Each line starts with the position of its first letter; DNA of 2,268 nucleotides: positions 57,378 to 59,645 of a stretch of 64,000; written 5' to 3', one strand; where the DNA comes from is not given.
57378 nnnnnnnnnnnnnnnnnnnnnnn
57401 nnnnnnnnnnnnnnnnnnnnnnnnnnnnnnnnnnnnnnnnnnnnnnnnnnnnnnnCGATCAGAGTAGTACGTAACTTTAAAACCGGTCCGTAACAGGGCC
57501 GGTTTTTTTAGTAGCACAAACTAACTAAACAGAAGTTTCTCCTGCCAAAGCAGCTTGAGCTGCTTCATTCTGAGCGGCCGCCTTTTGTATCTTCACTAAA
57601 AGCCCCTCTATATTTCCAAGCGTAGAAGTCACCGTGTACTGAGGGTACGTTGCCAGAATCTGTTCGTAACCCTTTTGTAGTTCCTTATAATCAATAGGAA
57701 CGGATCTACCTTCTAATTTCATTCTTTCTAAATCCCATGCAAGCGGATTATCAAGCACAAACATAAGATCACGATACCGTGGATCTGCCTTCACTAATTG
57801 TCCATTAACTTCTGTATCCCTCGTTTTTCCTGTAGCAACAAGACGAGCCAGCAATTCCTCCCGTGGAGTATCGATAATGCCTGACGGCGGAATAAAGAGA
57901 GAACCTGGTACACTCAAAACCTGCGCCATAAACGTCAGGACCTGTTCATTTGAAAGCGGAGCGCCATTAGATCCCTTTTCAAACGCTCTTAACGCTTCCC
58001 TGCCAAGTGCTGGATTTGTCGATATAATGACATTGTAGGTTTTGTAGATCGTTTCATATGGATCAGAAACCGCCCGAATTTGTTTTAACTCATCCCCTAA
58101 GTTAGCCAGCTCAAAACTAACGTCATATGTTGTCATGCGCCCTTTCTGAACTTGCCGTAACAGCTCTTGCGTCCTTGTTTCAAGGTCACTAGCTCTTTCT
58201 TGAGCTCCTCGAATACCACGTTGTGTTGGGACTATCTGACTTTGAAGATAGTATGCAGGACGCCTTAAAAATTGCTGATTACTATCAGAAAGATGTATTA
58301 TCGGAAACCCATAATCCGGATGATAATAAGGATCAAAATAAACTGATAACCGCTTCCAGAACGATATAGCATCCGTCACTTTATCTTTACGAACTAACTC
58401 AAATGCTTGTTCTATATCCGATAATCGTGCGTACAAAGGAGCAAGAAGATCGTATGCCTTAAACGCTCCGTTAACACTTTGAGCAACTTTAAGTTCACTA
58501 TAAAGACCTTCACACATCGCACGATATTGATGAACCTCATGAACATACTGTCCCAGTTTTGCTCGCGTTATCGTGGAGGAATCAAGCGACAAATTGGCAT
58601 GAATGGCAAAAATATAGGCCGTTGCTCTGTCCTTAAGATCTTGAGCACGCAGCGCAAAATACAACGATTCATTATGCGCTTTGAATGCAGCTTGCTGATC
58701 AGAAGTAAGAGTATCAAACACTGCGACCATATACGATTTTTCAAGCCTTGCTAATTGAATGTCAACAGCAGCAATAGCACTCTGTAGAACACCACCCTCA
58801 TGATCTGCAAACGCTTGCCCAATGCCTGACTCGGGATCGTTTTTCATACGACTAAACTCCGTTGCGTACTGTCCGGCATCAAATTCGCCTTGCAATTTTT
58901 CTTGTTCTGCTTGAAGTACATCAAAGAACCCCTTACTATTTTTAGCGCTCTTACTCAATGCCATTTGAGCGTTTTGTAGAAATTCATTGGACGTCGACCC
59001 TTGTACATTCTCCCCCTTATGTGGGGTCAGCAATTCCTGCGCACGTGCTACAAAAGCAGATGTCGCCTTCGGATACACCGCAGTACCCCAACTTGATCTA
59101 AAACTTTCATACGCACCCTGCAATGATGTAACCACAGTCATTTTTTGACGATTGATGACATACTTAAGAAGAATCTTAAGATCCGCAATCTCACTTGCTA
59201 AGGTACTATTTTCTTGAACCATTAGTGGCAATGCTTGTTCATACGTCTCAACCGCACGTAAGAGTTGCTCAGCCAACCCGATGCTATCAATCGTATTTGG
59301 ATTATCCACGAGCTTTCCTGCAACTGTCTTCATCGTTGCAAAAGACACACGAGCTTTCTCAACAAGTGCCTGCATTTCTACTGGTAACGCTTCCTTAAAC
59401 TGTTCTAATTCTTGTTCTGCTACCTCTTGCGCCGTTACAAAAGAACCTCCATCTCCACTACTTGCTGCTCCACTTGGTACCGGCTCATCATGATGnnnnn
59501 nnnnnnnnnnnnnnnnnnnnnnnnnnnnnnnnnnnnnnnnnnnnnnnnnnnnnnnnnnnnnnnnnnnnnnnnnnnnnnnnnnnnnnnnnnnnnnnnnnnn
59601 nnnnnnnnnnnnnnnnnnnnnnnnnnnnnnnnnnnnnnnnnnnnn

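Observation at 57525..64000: Giant (more than 2,157 aa) domain-less ORF running off the window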

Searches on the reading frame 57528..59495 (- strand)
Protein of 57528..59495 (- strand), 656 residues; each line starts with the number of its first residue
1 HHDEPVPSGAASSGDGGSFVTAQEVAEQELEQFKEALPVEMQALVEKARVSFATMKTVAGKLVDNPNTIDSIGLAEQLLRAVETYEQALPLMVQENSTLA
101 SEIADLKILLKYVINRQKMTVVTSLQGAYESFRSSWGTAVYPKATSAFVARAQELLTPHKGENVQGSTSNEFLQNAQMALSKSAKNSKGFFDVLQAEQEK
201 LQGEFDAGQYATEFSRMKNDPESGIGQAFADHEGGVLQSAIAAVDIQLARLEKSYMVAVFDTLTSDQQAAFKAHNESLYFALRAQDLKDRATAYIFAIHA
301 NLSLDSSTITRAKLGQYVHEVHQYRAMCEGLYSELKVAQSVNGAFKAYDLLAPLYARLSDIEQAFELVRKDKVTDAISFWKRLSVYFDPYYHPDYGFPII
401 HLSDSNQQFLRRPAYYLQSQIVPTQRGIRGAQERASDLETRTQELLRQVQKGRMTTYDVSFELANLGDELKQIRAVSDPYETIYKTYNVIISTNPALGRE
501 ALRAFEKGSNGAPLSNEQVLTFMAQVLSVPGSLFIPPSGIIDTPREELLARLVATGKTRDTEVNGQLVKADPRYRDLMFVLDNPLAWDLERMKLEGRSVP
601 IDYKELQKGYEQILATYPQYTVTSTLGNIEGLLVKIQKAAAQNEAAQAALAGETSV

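Call 75: predict_structure(alignment_id=A2)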
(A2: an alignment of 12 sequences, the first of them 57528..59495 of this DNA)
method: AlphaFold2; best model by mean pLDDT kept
length: 656 residues; sequences in the alignment: 12
mean_pLDDT: 79.5   pTM: 0.56
mean pLDDT of the five models: 79.5, 78.6, 76.1, 75.3, 75.0
residues with pLDDT >= 90: 85; 70-90: 467; 50-70: 67; < 50: 37
segments of 3 or more residues with pLDDT < 50: 1-21, 392-404, 654-656
pLDDT, mean of each block of 10 residues (from residue 1): 32 28 62 87 88 89 78 90 89 81 89 87 88 83 86 84 79 89 79 90 74 77 77 74 88 90 90 90 90 84 66 87 90 80 76 82 82 69 68 36 59 85 72 88 92 85 89 81 86 71 82 86 77 66 84 83 81 90 89 84 88 73 82 88 74 50
secondary structure, 60 per line:
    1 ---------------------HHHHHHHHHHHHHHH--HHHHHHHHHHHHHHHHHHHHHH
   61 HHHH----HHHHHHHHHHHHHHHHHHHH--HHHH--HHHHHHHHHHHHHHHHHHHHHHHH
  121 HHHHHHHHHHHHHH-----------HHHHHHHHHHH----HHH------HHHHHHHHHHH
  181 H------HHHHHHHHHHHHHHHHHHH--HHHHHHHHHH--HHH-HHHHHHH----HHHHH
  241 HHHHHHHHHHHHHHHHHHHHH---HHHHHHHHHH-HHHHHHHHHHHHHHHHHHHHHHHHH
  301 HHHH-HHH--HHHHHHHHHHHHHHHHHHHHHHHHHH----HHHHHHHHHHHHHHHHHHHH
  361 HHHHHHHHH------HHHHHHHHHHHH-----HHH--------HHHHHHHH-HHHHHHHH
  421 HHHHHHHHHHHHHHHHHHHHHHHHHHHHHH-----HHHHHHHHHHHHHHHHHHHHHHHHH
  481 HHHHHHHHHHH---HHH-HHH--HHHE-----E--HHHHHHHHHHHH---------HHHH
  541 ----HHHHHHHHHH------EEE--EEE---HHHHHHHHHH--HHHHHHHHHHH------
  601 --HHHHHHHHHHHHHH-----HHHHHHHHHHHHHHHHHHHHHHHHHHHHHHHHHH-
elements in order: H22-36 H39-64 H69-88 H91-94 H97-134 H146-156 H170-181 H188-206 H209-218 H225-231 H236-261 H265-274 H276-304 H311-336 H341-369 H376-387 H404-411 H413-450 H456-491 H516-527 H537-540 H545-554 E561-563 E566-568 H572-581 H584-594 H603-616 H622-655

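Call 78: fold_search(model_id=the predicted structure, library=pdb)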
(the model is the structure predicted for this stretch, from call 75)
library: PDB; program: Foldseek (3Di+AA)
matches with E <= 10: 111; with E <= 0.001: 0
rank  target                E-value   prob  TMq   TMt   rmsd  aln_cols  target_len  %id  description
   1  7wtx_K                2.7e-01  0.08  0.10  0.08  29.2       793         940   11  Cryo-EM structure of a human pre-40S ribosomal subunit - State RRP12-B1 (released 2022-10-19)
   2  4c0p_A                3.6e-01  0.11  0.13  0.10  24.7       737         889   10  Unliganded Transportin 3 (released 2014-01-22)
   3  8ga7                  6.9e-01  0.11  0.13  0.15  25.2       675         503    9  Geometrically programmable nanomaterial construction using regularized protein building blocks (released 2024-03-13)
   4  4y21                  7.8e-01  0.06  0.10  0.12  33.0       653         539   11  Crystal Structure of Munc13-1 MUN domain (released 2015-06-10)
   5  4c0p_D                8.5e-01  0.06  0.11  0.09  25.4       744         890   10  Unliganded Transportin 3 (released 2014-01-22)
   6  8w20_A                8.5e-01  0.05  0.08  0.08  52.2       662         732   14  Umb1 umbrella toxin particle (released 2024-04-17)
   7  7zjs_C                9.6e-01  0.08  0.14  0.11  27.1       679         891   12  Structural basis of centromeric cohesion protection by SGO1 (released 2023-04-26)
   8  8g0l_B                1.1e+00  0.04  0.09  0.07  31.0       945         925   11  Semi-synthetic CoA-alpha-Synuclein Constructs Trap N-terminal Acetyltransferase NatB for Binding Mechanism Studies (released 2023-05-03)
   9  7s9z                  1.7e+00  0.06  0.11  0.09  28.7       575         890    8  Helicobacter Hepaticus CcsBA Closed Conformation (released 2021-12-22)
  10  2x19_B                1.7e+00  0.03  0.09  0.07  26.5       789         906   11  Crystal structure of Importin13 - RanGTP complex (released 2010-02-16)
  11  2veq                  1.9e+00  0.06  0.12  0.14  29.8       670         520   10  Insights into kinetochore-DNA interactions from the structure of Cep3p (released 2007-12-25)
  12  7t3u_B                2.3e+00  0.02  0.08  0.05  32.8       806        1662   11  IP3, ATP, and Ca2+ bound type 3 IP3 receptor in the inactive state (released 2022-03-23)
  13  5ue8_A                2.4e+00  0.05  0.10  0.08  25.6       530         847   11  The crystal structure of Munc13-1 C1C2BMUN domain (released 2017-02-15)
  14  9egk                  2.5e+00  0.02  0.10  0.04  32.4       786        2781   12  E3 ubiquitin ligase HUWE1 homolog Tom1p in closed-conformation with internal Acidic Domain deletion (released 2025-10-01)
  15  4jr9_A                2.6e+00  0.04  0.09  0.13  27.0       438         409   13  Crystal structure of nitrate/nitrite exchanger NarK (released 2013-05-15)
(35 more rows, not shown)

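Call 101: search_protein_families(library=pfam, alignment_id=A2, max_evalue=0.001)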
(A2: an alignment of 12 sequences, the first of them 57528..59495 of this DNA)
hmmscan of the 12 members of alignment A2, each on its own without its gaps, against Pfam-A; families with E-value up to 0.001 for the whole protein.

A. member 1, window:57528-59495:- (656 aa): 0 families

B. families by the number of members that match (of 12 scanned): 0 families

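Call 108: fold_search(model_id=the predicted structure, library=viral)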
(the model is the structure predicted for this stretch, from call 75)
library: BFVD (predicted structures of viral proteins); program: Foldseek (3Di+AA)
matches with E <= 10: 183; with E <= 0.001: 0
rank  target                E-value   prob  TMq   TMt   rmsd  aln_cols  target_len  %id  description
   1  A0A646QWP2            7.4e-02  0.28  0.14  0.13  32.4       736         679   10  Uncharacterized protein [Roseobacter phage CRP-4]
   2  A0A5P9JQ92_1          8.1e-02  0.08  0.07  0.05  70.8       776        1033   11  Large tegument protein [Psittacid alphaherpesvirus 5]
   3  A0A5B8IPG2            1.3e-01  0.11  0.10  0.07  36.9       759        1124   11  Uncharacterized protein (Fragment) [Mimiviridae sp. ChoanoV1]
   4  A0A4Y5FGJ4            1.9e-01  0.10  0.09  0.06  32.9       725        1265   11  Tape measure protein [Lactobacillus phage 3-521]
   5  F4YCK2                2.1e-01  0.11  0.11  0.09  45.1       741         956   14  (no name in the UniProt tables at hand)
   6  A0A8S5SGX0            2.6e-01  0.08  0.09  0.06  58.5       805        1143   12  Minor tail protein [Siphoviridae sp. ctBCr48]
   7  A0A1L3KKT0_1          3.3e-01  0.08  0.08  0.06  28.6       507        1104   11  Genome polyprotein [Hubei picorna-like virus 81]
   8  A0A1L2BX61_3          4.2e-01  0.04  0.08  0.06  61.4       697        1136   14  Tape measure protein [Nodularia phage vB_NpeS-2AV2]
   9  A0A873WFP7            4.4e-01  0.07  0.10  0.09  39.1       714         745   14  Internal virion protein [Providencia phage PSTNGR1]
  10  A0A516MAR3            4.6e-01  0.06  0.10  0.10  26.4       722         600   12  (no name in the UniProt tables at hand)
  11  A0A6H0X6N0            4.7e-01  0.08  0.10  0.08  32.5       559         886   15  Internal virion protein B [Aeromonas phage PS]
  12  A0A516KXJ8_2          5.1e-01  0.10  0.13  0.08  27.9       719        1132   13  (no name in the UniProt tables at hand)
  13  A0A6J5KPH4            5.4e-01  0.07  0.10  0.06  35.9       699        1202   11  Caudovirus, tape measure, N-terminal [uncultured Caudovirales phage]
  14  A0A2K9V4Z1            5.4e-01  0.05  0.08  0.06  38.5       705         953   13  Lysozyme [Erwinia phage vB_EamP-S2]
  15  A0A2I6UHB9            5.6e-01  0.09  0.12  0.11  37.8       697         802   13  (no name in the UniProt tables at hand)
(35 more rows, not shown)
